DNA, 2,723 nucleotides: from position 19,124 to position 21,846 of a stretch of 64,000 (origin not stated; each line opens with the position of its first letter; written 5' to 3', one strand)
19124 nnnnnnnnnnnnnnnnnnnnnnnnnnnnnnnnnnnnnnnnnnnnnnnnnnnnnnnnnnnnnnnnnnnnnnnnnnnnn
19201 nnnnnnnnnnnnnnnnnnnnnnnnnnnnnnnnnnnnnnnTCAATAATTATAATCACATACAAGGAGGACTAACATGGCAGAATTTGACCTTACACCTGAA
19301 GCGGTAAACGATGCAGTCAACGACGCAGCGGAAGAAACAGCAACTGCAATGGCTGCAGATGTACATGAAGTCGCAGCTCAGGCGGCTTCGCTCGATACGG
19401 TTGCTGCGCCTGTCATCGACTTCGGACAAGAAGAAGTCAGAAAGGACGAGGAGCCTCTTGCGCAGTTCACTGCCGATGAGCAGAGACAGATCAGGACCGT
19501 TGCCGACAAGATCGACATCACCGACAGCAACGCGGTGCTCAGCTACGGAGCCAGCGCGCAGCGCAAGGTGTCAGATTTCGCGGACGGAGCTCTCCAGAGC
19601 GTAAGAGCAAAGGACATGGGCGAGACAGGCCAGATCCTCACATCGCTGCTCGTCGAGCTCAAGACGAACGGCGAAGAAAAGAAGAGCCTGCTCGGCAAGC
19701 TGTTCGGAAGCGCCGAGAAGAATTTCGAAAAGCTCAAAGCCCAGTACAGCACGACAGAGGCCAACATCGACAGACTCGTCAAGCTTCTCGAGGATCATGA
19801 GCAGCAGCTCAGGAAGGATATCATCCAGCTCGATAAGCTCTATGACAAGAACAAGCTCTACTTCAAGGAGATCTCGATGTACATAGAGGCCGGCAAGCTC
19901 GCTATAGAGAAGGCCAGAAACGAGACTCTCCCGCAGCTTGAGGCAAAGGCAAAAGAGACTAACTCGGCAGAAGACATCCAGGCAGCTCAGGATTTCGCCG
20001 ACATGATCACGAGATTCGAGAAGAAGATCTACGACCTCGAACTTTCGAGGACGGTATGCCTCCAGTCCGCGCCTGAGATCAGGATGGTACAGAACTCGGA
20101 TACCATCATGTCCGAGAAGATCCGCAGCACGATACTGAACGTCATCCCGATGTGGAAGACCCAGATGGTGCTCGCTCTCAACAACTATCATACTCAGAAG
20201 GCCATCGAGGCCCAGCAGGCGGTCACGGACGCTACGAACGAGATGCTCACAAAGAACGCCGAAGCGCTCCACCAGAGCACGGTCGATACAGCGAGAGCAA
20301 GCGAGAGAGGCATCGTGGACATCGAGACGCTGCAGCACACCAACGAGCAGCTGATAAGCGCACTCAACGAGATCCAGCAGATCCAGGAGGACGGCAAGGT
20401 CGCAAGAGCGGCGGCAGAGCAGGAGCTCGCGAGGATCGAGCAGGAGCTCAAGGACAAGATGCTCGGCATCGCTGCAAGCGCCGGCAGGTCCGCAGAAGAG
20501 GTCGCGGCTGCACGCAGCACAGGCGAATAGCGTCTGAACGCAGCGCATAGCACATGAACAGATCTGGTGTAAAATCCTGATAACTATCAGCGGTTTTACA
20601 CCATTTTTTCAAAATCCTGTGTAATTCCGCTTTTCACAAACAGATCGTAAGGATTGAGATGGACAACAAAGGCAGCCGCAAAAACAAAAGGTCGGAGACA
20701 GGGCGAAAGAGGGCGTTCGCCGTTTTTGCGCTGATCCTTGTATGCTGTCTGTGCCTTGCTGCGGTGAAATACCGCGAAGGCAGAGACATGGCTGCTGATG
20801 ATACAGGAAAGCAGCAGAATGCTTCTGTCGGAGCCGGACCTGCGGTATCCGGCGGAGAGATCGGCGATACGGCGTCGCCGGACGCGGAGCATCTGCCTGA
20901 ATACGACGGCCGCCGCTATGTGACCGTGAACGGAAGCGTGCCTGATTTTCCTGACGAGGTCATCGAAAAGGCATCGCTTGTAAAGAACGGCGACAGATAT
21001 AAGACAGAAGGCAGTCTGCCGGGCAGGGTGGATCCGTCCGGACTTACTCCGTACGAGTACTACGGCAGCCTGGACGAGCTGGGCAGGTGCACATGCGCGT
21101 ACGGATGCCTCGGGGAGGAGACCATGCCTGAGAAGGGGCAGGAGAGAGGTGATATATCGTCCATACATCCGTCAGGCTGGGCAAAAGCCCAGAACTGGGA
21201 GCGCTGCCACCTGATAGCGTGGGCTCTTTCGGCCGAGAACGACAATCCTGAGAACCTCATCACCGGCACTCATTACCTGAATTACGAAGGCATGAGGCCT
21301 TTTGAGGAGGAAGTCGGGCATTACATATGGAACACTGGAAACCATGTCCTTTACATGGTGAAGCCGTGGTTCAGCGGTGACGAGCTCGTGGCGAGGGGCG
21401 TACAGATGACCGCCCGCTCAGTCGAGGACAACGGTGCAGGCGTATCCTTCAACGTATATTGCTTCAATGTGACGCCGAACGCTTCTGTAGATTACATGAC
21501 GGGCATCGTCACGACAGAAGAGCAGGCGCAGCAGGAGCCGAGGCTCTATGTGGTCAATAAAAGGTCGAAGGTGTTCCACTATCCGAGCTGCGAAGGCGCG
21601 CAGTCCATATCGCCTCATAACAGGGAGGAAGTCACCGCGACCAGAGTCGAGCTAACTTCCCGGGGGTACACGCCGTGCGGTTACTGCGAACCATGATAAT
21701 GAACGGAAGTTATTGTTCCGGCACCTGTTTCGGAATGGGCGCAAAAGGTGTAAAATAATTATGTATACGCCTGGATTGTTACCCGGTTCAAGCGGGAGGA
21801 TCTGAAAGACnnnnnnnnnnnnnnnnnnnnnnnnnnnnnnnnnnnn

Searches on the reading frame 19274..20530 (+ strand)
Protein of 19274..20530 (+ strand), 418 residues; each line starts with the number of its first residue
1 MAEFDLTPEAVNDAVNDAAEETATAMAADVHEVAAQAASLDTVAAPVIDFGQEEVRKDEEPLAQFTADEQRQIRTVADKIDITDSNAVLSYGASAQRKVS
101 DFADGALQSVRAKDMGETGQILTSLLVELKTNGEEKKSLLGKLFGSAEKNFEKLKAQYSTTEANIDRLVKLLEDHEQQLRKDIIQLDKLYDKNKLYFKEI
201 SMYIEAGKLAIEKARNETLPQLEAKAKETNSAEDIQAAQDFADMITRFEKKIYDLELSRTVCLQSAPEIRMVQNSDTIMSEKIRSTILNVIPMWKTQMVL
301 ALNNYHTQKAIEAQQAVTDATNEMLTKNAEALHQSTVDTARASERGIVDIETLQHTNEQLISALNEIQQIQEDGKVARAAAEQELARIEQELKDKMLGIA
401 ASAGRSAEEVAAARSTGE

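Call 124: search_protein_families(library=pfam, proteins=[window:19274-20530:+], max_evalue=0.00001)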
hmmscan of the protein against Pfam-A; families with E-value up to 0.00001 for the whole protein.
window:19274-20530:+ (418 aa): 1 family
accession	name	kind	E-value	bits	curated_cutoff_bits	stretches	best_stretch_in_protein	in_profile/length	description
PF05816.16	TelA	-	9.8e-107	357.3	30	1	74-397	2-331/332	Toxic anion resistance protein (TelA)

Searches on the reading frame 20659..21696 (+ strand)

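Call 124: search_protein_families(library=pfam, proteins=[window:20659-21696:+], max_evalue=0.00001)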
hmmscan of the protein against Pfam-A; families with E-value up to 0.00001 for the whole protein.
window:20659-21696:+ (345 aa): 1 family
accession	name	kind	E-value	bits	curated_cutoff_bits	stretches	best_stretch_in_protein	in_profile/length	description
PF13930.12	Endonuclea_NS_2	-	2e-18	67.3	27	1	134-254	11-130/132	DNA/RNA non-specific endonuclease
